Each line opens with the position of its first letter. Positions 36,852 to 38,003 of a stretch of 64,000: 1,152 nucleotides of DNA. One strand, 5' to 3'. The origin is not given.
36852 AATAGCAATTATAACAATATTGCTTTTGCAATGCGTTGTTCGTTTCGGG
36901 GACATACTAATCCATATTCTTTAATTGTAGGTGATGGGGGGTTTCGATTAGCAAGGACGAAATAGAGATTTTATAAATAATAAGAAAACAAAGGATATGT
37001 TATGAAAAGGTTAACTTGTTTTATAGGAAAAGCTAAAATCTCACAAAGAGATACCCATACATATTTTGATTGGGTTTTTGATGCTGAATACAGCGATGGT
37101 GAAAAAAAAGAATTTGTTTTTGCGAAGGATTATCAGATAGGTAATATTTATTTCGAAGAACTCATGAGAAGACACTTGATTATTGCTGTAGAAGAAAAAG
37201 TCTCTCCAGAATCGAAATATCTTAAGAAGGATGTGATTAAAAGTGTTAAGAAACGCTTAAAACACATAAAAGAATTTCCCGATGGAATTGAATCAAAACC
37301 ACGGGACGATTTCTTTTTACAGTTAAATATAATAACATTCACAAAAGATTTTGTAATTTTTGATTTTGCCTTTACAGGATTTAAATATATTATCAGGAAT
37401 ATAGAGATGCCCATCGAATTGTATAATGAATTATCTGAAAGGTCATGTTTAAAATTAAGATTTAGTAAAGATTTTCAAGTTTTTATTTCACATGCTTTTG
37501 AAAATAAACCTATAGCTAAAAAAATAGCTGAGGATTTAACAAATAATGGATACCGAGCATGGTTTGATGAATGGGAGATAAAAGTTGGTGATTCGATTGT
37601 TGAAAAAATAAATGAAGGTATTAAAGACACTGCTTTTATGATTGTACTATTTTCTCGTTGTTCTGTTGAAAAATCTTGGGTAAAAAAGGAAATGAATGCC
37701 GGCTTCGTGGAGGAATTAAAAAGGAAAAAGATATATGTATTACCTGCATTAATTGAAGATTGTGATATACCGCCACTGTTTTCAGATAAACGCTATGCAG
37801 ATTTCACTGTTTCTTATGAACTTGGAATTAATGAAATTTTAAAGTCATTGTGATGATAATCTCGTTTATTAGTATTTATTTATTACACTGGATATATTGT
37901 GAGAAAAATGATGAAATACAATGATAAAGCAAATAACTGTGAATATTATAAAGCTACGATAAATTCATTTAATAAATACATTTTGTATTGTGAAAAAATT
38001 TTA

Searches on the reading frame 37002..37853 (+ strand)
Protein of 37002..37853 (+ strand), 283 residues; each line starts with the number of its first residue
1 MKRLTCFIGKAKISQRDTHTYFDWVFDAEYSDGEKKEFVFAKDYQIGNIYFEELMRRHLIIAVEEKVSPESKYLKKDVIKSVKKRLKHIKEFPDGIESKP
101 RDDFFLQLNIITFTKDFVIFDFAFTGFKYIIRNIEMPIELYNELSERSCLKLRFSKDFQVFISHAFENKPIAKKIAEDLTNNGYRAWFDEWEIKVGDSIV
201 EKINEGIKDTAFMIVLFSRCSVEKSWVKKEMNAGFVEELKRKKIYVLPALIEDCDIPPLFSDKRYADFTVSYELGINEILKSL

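Call 3: search_protein_families(library=pfam, proteins=[window:37002-37853:+], max_evalue=1)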
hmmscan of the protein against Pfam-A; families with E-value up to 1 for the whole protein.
window:37002-37853:+ (283 aa): 5 families
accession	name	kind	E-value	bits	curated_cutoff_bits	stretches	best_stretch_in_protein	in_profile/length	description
PF13676.11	TIR_2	-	3.2e-28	99.1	28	1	160-277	1-119/122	TIR domain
PF01582.25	TIR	-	3.7e-09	37.1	21.3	1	158-248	2-93/179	TIR domain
PF08937.16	ThsB_TIR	-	4.6e-05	24.2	21.2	1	161-242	1-88/100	Thoeris protein ThsB, TIR-like domain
PF10137.14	CAP12-PCTIR_TIR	-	5.5e-05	23.6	24.7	1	159-225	1-67/119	CAP12/Pycsar effector protein, TIR domain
PF08357.16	SEFIR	-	0.00049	20.8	23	1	159-239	2-88/150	SEFIR domain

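Call 4: search_protein_families(library=padloc, proteins=[window:37002-37853:+], max_evalue=1)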
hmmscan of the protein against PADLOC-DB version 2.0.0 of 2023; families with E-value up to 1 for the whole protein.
window:37002-37853:+ (283 aa): 20 families
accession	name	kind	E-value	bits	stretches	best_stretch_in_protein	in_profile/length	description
PDLC05062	PDC-S66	-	1.8e-24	84.7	1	154-248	145-239/282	-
PDLC02962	RT-TIR_XII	-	1.4e-13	48.6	1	155-271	343-464/478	single gene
PDLC02421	Aga_TIR-PNTD1-PNTD2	-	1.9e-13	48.3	1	159-283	5-132/430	Class I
PDLC02961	RT-TIR_XII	-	3.5e-12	44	1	154-248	344-433/475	single gene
PDLC02403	Aga_TIR-PNTD1-PNTD2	-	7.1e-12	43.1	1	159-283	4-131/443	Class I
PDLC00417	ThsB1|ThsB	-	1.5e-09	35.8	1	156-233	165-243/303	TIR-like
PDLC03957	bSEFIR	-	6.4e-07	27.5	1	157-227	38-111/412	-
PDLC00426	ThsB1|ThsB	-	1.1e-06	26.2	1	135-248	218-332/352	TIR-like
PDLC02012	SAVED5--SAVED_TIR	-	5.5e-06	23.7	1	159-230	15-87/404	-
PDLC02416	Aga_REase-TIR-PNTD1-PNTD2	-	6.5e-06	23.1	1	156-283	155-278/572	Class I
PDLC00422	ThsB1|ThsB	-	1.4e-05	22.7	1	145-249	28-136/194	TIR-like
PDLC00424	ThsB1|ThsB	-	2e-05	22.5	1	159-218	103-163/234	TIR-like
PDLC00436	ThsB1|ThsB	-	2.9e-05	21.6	1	155-250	33-131/183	TIR-like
PDLC00731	Effector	-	3.2e-05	21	1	138-218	135-216/306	TIR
PDLC03015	TIR-NLR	-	0.00021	18.1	1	160-256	4-98/824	-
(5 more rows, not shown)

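Call 5: search_protein_families(library=ncbifam, proteins=[window:37002-37853:+], max_evalue=1)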
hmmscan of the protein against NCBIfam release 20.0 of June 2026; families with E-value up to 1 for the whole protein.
window:37002-37853:+ (283 aa): 2 families
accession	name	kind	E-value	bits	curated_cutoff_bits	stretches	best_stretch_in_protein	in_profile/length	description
NF042941.1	Retron_TIR_antiphage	equivalog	1.2e-23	83.7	600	1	155-269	337-456/464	TIR domain-containing anti-phage reverse transcriptase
NF058526.1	Thoeris_type3_ThcB4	equivalog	1.1e-06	27.8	220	1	159-233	129-204/375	Thoeris type III anti-phage system protein ThcB4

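Call 19: find_homologous_proteins(query=window:37002-37853:+, max_evalue=0.001)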
Query window:37002-37853:+ (283 aa): 90 proteins with E <= 0.001 among 1076 candidates.
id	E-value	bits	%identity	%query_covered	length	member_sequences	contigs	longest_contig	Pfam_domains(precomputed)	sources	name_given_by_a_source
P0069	6.6e-101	355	56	100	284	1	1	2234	PF01582.26,PF13676.12,PF08937.17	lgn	-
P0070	9.3e-101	355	56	100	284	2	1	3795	PF01582.26,PF13676.12,PF08937.17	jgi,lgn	-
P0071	7.7e-94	332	53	100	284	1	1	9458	PF01582.26,PF13676.12,PF10137.15,PF08937.17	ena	-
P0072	4.0e-93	330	54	100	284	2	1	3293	PF01582.26,PF13676.12,PF10137.15,PF08937.17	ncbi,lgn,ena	-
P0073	8.7e-92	325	54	100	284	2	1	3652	PF01582.26,PF13676.12,PF10137.15,PF08937.17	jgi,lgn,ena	-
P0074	4.0e-90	320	52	100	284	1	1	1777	PF01582.26,PF13676.12,PF08937.17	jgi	jgi:hypothetical protein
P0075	1.3e-87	312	52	100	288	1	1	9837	PF01582.26,PF13676.12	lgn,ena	-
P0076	6.4e-82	293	54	87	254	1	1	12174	PF01582.26,PF13676.12,PF10137.15,PF08937.17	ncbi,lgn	ncbi:MAG: toll/interleukin-1 receptor domain-containing protein [Marinifilaceae bacterium]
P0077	1.3e-35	141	51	44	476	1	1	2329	PF01582.26,PF13243.13,PF13676.12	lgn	-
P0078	8.9e-35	138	50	43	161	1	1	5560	PF01582.26,PF13676.12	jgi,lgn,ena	-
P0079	3.2e-32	130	46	44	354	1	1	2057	PF01582.26,PF13676.12,PF08937.17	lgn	-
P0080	4.1e-32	130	48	44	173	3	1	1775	PF01582.26,PF13676.12,PF08937.17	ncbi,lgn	-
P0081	1.1e-31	128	50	43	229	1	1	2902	PF01582.26,PF13676.12,PF08937.17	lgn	-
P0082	3.9e-31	127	48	43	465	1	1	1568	PF01582.26,PF13676.12,PF08937.17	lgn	-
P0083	4.8e-31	126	46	44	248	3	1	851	PF01582.26,PF13676.12,PF08937.17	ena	-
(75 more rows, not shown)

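Call 21: find_encoding_contigs(protein=P0071, flank=8000, max_places=3)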
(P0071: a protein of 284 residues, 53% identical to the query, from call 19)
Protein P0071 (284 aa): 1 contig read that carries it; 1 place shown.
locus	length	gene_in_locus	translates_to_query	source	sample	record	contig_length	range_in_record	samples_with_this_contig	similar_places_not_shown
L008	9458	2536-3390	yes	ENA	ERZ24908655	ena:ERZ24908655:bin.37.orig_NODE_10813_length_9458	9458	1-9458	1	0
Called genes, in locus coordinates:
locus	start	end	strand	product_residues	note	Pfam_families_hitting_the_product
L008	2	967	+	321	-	?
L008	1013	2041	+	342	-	-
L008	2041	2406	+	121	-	PF11969:DcpS_C, PF01230:HIT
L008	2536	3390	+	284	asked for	PF01582:TIR, PF10137:CAP12-PCTIR_TIR (faint), PF08937:ThsB_TIR (weak), PF13676:TIR_2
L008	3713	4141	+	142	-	-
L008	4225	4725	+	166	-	PF14947:HTH_45 (weak)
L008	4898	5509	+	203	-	-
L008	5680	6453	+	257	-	-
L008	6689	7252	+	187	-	-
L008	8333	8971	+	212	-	-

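Call 22: find_encoding_contigs(protein=P0075, flank=8000, max_places=3)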
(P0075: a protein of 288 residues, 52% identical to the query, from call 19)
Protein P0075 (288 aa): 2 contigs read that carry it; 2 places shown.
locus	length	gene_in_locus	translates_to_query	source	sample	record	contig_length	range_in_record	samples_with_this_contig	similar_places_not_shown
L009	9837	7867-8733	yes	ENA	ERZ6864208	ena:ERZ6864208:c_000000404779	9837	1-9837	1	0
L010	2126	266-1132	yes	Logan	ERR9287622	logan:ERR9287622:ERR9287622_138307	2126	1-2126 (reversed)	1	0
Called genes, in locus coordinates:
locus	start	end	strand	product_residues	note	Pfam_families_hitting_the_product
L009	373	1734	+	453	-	PF09084:NMT1, PF22384:PBP2_Ca3427_like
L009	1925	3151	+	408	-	PF01555:N6_N4_Mtase, PF03602:Cons_hypoth95 (faint), PF01170:UPF0020 (faint)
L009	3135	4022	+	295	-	PF09549:RE_Bpu10I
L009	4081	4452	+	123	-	PF09966:DUF2200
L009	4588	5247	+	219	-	-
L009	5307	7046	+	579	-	PF00246:Peptidase_M14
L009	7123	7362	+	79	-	PF04255:DUF433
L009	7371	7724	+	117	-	PF18480:DUF5615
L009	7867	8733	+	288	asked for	PF01582:TIR, PF13676:TIR_2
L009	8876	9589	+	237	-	-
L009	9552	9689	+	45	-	-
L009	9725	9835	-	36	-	?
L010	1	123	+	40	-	?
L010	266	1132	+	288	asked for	PF01582:TIR, PF13676:TIR_2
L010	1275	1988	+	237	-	-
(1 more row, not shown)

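Call 23: find_encoding_contigs(protein=P0076, flank=8000, max_places=3)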
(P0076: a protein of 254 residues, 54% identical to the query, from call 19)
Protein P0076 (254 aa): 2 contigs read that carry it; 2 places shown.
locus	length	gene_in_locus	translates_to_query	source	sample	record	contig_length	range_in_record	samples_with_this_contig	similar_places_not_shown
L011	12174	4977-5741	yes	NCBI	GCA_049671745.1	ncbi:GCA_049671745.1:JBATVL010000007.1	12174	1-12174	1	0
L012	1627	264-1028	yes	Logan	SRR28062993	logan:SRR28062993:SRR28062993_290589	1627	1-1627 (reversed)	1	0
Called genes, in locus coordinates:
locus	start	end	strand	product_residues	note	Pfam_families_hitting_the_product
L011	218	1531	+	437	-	PF20247:DUF6602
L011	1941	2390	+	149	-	-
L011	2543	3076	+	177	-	-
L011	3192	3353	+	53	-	-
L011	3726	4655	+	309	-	PF01582:TIR (weak), PF13676:TIR_2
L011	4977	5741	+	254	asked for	PF01582:TIR, PF08937:ThsB_TIR (weak), PF10137:CAP12-PCTIR_TIR (weak), PF13676:TIR_2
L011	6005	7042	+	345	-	PF10987:DUF2806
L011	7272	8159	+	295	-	-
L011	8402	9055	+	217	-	PF20329:DUF6624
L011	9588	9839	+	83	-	-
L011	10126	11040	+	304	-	PF18165:pP_pnuc_1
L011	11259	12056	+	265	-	-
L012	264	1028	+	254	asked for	PF01582:TIR, PF08937:ThsB_TIR (weak), PF10137:CAP12-PCTIR_TIR (weak), PF13676:TIR_2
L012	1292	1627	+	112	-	?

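Call 26: search_solved_structures(query=window:37002-37853:+, max_evalue=0.001, show_alignments=3)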
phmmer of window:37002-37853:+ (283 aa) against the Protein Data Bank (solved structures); distinct sequences matched with E-value up to 0.001: 9.
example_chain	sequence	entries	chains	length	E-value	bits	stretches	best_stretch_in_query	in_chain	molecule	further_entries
7uxr_A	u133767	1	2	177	2.6e-17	66.3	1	157-248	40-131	TIR domain protein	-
7uwg_A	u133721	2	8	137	5.1e-13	52.3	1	157-248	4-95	Molecular chaperone Tir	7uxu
8g83_A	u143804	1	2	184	8.9e-13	51.5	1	156-248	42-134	NAD(+) hydrolase AbTIR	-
3h16_A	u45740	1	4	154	3.3e-10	43.1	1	157-245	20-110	TIR protein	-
4lzp_B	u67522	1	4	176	6.2e-09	38.9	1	152-236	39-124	Putative uncharacterized protein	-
4lqc_A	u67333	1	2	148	1.4e-08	37.7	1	155-236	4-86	TcpB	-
4c7m_A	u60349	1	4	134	4.4e-08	36.1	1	159-237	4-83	Toll/interleukin-1 receptor domain-containing protein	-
9mud_K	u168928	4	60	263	4.4e-05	26.2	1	159-252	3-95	Cat1 (CRISPR associated TIR 1) pentagonal filament | Cat1 (CRISPR associated TIR 1) pentagonal filament assembly | Cat1 (CRISPR-associated TIR 1)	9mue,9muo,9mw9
9m0n_A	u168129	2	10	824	0.00038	23.2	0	160-252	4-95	Tetratricopeptide repeat protein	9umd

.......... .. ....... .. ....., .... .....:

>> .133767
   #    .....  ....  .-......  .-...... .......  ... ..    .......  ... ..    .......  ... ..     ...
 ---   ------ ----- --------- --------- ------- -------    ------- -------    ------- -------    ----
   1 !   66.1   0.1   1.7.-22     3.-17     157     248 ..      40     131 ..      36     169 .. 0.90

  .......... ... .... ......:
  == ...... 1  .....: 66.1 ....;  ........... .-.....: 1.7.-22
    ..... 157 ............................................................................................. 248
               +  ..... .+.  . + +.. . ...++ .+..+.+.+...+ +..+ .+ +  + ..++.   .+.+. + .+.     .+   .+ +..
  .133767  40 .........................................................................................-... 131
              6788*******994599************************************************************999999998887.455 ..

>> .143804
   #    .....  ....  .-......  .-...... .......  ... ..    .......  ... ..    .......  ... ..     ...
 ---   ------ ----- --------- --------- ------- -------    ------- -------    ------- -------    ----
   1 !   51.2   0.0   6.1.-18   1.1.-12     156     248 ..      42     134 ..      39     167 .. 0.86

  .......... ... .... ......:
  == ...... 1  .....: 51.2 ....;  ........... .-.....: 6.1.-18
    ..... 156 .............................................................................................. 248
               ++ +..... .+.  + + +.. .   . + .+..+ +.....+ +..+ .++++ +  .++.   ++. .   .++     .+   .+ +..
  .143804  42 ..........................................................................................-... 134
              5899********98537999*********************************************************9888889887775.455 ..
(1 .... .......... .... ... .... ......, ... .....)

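Call 38: find_encoding_contigs(protein=P0070, flank=5000, max_places=3)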
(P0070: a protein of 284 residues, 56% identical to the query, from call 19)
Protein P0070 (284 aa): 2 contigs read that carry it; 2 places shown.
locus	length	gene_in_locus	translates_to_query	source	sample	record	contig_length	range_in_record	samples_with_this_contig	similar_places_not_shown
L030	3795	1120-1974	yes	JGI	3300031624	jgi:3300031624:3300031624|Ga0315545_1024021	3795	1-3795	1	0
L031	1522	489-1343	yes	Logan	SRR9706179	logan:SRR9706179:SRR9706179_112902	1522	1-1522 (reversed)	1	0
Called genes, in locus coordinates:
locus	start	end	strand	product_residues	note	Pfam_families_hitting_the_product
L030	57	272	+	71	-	-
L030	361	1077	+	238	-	PF01541:GIY-YIG (faint)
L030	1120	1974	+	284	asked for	PF01582:TIR, PF08937:ThsB_TIR (weak), PF13676:TIR_2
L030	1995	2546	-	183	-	-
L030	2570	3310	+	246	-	-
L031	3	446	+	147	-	?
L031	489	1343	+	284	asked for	PF01582:TIR, PF08937:ThsB_TIR (weak), PF13676:TIR_2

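Call 50: find_related_loci(query=A4, collection=metagenome_contigs, flank=6000)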
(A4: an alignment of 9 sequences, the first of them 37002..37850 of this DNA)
Query A4 (283 aa) in metagenome_contigs; peptide patterns used: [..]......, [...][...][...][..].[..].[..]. (x = any residue, [..] = any of these).
599 stretches matched a pattern (row limit reached: there are more); 279 encode a relative of the query (tblastn E <= 1e-3); the best 80 are kept; 80 distinct loci.
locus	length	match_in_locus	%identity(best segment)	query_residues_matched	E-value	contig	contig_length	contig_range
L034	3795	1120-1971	56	1-283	3e-107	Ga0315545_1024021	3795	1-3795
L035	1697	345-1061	51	43-283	3e-77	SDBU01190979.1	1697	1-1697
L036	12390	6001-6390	45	154-283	2e-37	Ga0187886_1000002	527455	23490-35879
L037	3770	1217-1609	43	150-280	7e-37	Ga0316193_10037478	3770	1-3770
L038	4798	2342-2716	48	159-283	5e-36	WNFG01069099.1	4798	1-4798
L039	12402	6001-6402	44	150-283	4e-36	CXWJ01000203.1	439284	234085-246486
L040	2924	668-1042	42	159-283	9e-35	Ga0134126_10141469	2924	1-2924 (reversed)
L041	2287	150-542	41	153-283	7e-35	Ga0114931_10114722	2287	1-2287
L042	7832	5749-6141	43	153-283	8e-35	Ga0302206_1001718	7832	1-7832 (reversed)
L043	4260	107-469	45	159-283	2e-34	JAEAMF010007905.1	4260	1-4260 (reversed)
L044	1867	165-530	43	160-281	1e-34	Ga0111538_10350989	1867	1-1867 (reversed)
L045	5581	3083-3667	36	82-281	5e-34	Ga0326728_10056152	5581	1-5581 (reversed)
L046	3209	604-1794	43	151-283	3e-33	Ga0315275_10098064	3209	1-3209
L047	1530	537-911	43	159-283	8e-34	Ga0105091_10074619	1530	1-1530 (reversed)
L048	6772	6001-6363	47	160-280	5e-33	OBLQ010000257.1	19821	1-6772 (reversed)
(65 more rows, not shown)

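Call 51: find_related_loci(query=A4, collection=viral_contigs, flank=6000)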
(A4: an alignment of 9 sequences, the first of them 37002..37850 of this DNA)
Query A4 (283 aa) in viral_contigs; peptide patterns used: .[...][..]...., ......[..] (x = any residue, [..] = any of these).
76 stretches matched a pattern, but none encodes a relative of the query by tblastn (E <= 1e-3).

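Call 82: search_dna_similar(query=window:37002-37850:+, collection=plasmids, mode=protein, max_evalue=1e-10, max_rows=15)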
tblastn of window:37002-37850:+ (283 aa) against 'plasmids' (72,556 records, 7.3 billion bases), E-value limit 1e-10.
Records with a match: 28; places in all: 28; records where one place covers at least 80% of the query: 0.
Best place of each record, by identity: <60% 28.
By first word of the organism name: Agrobacterium 11; Sphingomonas 5; Pseudomonas 2; Bradyrhizobium 2; Rhodoferax 1; Escherichia 1; Rhodococcus 1; Pseudoalteromonas 1; Methylorubrum 1; Sinorhizobium 1; and 2 more.
By predicted mobility (MOB-suite, as given by PLSDB): conjugative 19; non-mobilizable 6; mobilizable 3.
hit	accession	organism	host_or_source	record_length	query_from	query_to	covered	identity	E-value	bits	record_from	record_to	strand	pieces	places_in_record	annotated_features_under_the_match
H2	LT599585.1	Pseudomonas veronii 1YdBTEX2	-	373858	152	283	47%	38.5%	7e-22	102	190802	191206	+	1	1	molecular chaperone Tir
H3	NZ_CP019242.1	Rhodoferax antarcticus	Whole organism,environment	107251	154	283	46%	38.5%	3e-17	89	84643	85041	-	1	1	toll/interleukin-1 receptor domain-containing protein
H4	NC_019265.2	Pseudomonas savastanoi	olive knot (Olea europaea)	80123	145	269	44%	39.5%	4e-23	105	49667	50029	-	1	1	toll/interleukin-1 receptor domain-containing protein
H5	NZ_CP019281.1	Escherichia coli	pig,whole organism,stool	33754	145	283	49%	35.2%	7e-11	70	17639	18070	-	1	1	TIR domain-containing protein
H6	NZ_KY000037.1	Agrobacterium sp.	-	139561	160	269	39%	38.7%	1e-18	92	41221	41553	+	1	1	toll/interleukin-1 receptor domain-containing protein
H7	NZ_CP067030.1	Agrobacterium fabrum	-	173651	160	269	39%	38.7%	1e-18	92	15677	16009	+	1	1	toll/interleukin-1 receptor domain-containing protein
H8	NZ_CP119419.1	Agrobacterium fabrum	-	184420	160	269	39%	38.7%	1e-18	92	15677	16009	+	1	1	toll/interleukin-1 receptor domain-containing protein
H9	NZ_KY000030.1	Agrobacterium tumefaciens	-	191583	160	269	39%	38.7%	1e-18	92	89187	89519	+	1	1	toll/interleukin-1 receptor domain-containing protein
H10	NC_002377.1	Agrobacterium tumefaciens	-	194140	160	269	39%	38.7%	1e-18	92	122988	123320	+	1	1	toll/interleukin-1 receptor domain-containing protein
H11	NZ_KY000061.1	Agrobacterium radiobacter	-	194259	160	269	39%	38.7%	1e-18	92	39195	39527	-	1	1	toll/interleukin-1 receptor domain-containing protein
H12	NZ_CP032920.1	Agrobacterium tumefaciens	-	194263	160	269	39%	38.7%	1e-18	92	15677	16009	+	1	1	toll/interleukin-1 receptor domain-containing protein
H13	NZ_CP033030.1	Agrobacterium tumefaciens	-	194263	160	269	39%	38.7%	1e-18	92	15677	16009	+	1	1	toll/interleukin-1 receptor domain-containing protein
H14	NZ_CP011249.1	Agrobacterium tumefaciens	Achillea ptarmica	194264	160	269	39%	38.7%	1e-18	92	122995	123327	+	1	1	toll/interleukin-1 receptor domain-containing protein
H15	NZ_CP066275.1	Agrobacterium tumefaciens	-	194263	160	269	39%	38.7%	1e-18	92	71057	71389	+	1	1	toll/interleukin-1 receptor domain-containing protein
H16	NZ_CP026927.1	Agrobacterium tumefaciens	Medicago sativa,from a crown gall tumor ...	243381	160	269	39%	38.7%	1e-18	92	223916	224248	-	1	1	toll/interleukin-1 receptor domain-containing protein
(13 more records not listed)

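Call 89: search_protein_families(library=phrogs, proteins=[window:37002-37853:+], max_evalue=0.01)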
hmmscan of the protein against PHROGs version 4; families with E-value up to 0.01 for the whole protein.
window:37002-37853:+ (283 aa): 4 families
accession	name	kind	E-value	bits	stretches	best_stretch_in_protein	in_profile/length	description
phrog_15646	-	unknown function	5.7e-19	69.7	1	153-248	155-251/293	-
phrog_9211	-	unknown function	1.2e-11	45.5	1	156-236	131-211/268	-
phrog_24215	-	unknown function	7.9e-11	42.9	1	144-262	59-176/200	-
phrog_29177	-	unknown function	2e-06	28.5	1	159-243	5-94/250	-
